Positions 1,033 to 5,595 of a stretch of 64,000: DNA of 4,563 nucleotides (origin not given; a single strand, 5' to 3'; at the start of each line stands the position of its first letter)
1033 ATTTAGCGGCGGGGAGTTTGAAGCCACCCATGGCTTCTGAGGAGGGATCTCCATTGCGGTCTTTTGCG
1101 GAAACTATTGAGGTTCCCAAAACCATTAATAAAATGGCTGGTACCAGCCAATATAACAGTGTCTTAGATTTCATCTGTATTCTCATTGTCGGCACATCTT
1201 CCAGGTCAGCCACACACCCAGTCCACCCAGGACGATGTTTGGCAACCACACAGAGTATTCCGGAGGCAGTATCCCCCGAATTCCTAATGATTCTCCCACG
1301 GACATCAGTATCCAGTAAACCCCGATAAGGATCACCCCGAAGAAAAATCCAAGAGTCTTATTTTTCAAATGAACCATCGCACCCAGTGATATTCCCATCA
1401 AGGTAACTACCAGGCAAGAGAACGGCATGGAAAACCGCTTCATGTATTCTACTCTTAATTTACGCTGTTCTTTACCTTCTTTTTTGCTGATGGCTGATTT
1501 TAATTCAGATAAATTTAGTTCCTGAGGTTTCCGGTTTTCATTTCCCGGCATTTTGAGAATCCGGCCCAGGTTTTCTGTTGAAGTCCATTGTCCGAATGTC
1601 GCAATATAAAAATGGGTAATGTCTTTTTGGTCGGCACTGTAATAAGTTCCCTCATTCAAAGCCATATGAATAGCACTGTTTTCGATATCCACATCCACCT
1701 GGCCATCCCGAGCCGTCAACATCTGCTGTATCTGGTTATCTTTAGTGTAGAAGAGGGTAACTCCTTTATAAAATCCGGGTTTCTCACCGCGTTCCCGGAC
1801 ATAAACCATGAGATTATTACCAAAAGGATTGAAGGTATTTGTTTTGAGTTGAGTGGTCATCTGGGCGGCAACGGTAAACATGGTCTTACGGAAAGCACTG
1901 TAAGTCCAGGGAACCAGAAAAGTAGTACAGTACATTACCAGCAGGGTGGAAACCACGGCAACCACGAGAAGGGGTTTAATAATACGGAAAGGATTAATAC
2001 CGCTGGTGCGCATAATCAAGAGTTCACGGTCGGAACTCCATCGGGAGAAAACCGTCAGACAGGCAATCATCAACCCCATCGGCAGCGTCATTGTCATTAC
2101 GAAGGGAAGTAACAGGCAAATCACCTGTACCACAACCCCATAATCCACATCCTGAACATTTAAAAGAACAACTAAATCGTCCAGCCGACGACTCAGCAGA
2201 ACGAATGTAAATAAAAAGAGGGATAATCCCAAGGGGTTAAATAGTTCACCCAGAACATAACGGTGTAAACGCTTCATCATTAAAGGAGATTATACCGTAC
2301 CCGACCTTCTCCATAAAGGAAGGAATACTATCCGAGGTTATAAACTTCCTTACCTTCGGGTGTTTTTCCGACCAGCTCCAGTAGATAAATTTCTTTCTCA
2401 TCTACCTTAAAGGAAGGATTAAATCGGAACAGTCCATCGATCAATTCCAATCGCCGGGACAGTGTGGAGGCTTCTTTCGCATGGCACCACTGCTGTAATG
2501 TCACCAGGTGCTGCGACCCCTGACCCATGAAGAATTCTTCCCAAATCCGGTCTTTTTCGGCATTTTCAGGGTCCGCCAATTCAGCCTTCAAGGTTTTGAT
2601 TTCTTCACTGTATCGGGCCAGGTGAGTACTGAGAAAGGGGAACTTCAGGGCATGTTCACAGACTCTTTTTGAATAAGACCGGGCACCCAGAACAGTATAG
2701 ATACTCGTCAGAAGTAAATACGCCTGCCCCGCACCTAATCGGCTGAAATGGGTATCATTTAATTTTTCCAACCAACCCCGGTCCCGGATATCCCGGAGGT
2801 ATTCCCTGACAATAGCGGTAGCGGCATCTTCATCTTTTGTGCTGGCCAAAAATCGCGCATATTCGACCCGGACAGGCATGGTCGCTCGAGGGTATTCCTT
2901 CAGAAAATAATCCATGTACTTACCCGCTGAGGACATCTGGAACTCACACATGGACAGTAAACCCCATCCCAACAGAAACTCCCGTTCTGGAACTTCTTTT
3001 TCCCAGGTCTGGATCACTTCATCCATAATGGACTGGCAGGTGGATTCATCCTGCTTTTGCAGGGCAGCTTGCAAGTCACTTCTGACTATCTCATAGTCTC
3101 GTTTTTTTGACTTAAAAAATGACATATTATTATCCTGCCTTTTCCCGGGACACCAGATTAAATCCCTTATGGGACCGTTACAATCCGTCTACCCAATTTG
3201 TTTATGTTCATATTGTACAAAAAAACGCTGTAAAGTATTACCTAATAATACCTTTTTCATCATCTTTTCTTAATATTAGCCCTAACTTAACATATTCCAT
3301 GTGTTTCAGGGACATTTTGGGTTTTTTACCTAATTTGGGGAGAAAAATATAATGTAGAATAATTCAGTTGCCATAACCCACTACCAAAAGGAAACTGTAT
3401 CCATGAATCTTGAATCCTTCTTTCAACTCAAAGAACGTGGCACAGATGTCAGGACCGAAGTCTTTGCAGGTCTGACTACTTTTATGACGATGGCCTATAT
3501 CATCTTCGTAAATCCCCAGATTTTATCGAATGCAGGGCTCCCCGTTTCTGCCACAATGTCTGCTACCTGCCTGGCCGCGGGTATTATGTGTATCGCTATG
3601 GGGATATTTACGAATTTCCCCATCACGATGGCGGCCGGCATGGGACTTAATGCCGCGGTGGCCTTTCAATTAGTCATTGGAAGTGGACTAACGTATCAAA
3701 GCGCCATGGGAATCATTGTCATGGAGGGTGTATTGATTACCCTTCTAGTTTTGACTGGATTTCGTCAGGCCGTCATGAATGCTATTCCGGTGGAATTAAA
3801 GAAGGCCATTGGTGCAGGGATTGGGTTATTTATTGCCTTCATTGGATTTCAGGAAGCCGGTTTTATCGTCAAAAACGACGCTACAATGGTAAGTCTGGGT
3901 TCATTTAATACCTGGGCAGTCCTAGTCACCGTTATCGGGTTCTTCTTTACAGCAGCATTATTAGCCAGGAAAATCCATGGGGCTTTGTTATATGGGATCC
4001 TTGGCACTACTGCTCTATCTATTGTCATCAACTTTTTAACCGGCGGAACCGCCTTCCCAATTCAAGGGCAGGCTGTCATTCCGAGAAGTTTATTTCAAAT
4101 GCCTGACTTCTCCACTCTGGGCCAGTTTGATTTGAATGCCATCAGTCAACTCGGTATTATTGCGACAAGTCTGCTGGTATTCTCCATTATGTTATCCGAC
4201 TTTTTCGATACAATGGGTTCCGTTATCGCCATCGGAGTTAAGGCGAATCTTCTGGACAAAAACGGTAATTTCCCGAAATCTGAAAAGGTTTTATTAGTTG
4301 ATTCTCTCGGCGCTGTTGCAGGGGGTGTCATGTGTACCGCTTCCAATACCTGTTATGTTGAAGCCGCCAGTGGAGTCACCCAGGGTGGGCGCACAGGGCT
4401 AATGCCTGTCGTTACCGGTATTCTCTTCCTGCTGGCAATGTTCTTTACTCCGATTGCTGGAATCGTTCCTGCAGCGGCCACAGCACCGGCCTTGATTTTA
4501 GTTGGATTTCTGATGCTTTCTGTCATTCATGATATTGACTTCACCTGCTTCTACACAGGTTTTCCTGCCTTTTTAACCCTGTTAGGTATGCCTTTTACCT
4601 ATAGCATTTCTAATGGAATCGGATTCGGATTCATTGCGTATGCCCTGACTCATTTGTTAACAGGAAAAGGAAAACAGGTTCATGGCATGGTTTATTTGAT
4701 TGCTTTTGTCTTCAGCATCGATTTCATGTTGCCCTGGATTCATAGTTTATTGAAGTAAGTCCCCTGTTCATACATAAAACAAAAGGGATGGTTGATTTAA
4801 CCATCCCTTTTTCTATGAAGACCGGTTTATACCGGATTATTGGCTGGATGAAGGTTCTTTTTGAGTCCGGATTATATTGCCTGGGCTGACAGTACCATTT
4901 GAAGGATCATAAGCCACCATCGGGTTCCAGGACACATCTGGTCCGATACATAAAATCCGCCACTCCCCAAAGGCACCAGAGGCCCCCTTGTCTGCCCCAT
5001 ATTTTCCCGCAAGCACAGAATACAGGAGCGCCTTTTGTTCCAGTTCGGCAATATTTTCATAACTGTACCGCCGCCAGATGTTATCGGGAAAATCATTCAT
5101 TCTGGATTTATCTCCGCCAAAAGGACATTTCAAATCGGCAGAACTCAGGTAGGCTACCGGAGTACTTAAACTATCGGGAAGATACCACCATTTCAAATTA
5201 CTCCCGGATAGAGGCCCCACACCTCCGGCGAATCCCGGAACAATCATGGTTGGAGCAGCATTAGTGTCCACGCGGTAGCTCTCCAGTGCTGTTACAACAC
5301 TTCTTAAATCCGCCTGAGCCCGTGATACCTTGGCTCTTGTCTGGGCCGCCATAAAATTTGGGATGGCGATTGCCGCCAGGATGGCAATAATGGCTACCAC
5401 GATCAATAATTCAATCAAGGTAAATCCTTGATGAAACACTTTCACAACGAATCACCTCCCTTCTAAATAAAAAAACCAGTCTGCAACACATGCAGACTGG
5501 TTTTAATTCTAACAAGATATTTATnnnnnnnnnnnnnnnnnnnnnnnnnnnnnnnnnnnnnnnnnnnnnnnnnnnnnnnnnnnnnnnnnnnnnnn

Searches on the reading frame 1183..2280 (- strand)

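Call 55: search_protein_families(library=pfam, proteins=[window:1183-2280:-], max_evalue=0.00001)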
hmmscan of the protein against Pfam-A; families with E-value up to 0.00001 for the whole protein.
window:1183-2280:- (365 aa): 1 family
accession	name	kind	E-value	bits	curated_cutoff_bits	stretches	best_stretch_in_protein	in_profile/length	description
PF03739.19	LptF_LptG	-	2.5e-73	247.6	27.9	1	7-361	1-353/353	Lipopolysaccharide export system permease LptF/LptG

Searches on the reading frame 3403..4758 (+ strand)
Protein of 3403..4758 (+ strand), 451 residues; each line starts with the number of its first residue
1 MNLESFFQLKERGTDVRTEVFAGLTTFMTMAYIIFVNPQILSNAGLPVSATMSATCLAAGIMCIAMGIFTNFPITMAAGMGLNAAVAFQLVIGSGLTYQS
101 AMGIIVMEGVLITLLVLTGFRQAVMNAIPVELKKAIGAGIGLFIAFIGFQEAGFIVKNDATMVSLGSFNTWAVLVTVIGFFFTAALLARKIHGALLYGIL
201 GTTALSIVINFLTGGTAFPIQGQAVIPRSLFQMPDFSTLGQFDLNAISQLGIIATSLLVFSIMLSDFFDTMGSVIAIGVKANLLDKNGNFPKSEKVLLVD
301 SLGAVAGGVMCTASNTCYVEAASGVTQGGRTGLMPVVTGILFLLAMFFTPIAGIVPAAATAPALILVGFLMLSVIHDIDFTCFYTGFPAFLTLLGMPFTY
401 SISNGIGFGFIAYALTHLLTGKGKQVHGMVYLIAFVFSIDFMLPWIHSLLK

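Call 55: search_protein_families(library=pfam, proteins=[window:3403-4758:+], max_evalue=0.00001)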
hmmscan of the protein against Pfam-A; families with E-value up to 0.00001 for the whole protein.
window:3403-4758:+ (451 aa): 1 family
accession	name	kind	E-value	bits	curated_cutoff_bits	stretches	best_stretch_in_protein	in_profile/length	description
PF00860.26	Xan_ur_permease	-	1.5e-32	113.2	27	1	19-403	3-384/389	Permease family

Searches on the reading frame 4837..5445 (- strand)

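Call 55: search_protein_families(library=pfam, proteins=[window:4837-5445:-], max_evalue=0.00001)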
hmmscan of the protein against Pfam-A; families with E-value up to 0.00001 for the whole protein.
window:4837-5445:- (202 aa): 1 family
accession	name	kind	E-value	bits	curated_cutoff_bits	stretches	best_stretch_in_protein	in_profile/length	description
PF07963.17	N_methyl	-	3.3e-08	33.2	21.2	1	6-28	5-27/27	Prokaryotic N-terminal methylation motif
